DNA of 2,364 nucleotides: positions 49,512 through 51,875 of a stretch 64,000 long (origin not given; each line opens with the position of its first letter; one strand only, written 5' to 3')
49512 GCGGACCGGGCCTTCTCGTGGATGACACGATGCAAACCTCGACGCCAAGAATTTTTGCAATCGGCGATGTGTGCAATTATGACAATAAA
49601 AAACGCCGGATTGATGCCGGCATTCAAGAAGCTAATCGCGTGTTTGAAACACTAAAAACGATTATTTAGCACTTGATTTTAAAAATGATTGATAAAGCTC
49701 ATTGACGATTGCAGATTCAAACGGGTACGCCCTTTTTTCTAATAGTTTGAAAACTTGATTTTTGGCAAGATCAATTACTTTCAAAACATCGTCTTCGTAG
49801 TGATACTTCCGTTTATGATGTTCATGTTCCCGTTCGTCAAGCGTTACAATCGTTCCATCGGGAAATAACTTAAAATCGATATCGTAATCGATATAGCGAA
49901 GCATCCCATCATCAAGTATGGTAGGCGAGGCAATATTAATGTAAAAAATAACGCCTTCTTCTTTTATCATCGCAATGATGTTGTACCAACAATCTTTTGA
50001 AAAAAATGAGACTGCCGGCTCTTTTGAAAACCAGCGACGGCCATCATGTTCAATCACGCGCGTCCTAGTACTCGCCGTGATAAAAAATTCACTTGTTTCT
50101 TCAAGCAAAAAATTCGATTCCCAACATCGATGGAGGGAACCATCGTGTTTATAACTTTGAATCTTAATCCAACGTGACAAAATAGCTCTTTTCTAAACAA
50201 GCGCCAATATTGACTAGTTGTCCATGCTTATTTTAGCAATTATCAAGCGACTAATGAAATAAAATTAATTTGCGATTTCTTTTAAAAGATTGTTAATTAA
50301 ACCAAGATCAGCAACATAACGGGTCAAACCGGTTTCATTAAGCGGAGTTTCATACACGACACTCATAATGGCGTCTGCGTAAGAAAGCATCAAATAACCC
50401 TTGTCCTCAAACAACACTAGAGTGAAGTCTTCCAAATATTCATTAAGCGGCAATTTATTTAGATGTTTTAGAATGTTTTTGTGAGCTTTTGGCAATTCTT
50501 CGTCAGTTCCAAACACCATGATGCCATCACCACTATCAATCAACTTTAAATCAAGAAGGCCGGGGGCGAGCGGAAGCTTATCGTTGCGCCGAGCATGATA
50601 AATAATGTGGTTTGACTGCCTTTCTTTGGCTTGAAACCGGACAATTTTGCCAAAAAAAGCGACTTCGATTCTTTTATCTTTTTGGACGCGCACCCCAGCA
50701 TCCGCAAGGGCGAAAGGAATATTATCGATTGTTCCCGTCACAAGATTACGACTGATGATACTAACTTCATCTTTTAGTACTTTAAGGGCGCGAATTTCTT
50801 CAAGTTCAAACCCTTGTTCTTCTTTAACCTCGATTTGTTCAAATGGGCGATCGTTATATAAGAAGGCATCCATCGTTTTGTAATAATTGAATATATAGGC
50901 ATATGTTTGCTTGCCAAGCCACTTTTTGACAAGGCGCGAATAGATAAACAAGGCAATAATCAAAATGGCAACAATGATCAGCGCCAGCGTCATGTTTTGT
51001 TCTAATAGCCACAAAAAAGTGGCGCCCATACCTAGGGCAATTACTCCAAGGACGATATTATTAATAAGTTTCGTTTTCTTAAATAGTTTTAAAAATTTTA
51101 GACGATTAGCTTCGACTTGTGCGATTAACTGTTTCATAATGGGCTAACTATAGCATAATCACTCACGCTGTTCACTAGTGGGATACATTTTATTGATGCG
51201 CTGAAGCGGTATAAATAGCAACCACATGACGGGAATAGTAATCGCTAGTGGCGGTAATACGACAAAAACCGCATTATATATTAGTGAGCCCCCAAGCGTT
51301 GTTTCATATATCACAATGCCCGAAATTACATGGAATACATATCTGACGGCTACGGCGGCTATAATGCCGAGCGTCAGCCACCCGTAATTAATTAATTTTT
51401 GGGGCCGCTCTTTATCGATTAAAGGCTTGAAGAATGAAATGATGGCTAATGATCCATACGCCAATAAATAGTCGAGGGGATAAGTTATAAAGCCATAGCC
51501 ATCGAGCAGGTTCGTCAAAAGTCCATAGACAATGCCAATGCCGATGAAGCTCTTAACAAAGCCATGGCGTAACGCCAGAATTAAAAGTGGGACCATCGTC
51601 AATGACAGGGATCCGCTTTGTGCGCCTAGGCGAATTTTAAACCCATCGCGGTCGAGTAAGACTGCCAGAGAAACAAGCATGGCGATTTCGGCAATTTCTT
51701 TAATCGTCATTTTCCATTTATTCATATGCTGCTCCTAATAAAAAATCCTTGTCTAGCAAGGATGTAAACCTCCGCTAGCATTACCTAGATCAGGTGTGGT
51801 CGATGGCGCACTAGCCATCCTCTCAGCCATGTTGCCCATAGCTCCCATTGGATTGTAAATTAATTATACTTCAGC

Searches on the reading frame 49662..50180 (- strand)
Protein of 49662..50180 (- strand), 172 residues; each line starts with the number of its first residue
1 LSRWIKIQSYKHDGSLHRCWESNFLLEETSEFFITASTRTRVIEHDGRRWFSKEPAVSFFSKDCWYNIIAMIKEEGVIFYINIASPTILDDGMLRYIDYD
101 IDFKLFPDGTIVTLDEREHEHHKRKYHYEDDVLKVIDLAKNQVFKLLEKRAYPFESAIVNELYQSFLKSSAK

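Call 28: search_protein_families(library=pfam, proteins=[window:49662-50180:-], max_evalue=0.01)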
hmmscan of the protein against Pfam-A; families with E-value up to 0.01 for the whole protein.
window:49662-50180:- (172 aa): 1 family
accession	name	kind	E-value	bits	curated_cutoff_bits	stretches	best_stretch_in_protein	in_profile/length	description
PF04167.18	DUF402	-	1.6e-13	51.1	23.9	1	55-118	2-67/68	Protein of unknown function (DUF402)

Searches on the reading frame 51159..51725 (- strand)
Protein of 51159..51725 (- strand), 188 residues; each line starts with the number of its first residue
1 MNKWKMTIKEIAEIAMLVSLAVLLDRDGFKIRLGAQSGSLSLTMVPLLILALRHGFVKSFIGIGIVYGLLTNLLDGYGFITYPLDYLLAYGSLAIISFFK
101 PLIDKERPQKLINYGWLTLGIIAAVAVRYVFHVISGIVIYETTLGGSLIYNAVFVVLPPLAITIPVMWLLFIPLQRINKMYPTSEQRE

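Call 28: search_protein_families(library=pfam, proteins=[window:51159-51725:-], max_evalue=0.01)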
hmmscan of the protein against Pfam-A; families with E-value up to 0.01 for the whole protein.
window:51159-51725:- (188 aa): 1 family
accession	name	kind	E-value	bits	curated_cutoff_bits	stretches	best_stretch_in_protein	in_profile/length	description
PF09515.15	Thia_YuaJ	-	1.1e-19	71.6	25.8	1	11-173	1-171/177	Thiamine transporter protein (Thia_YuaJ)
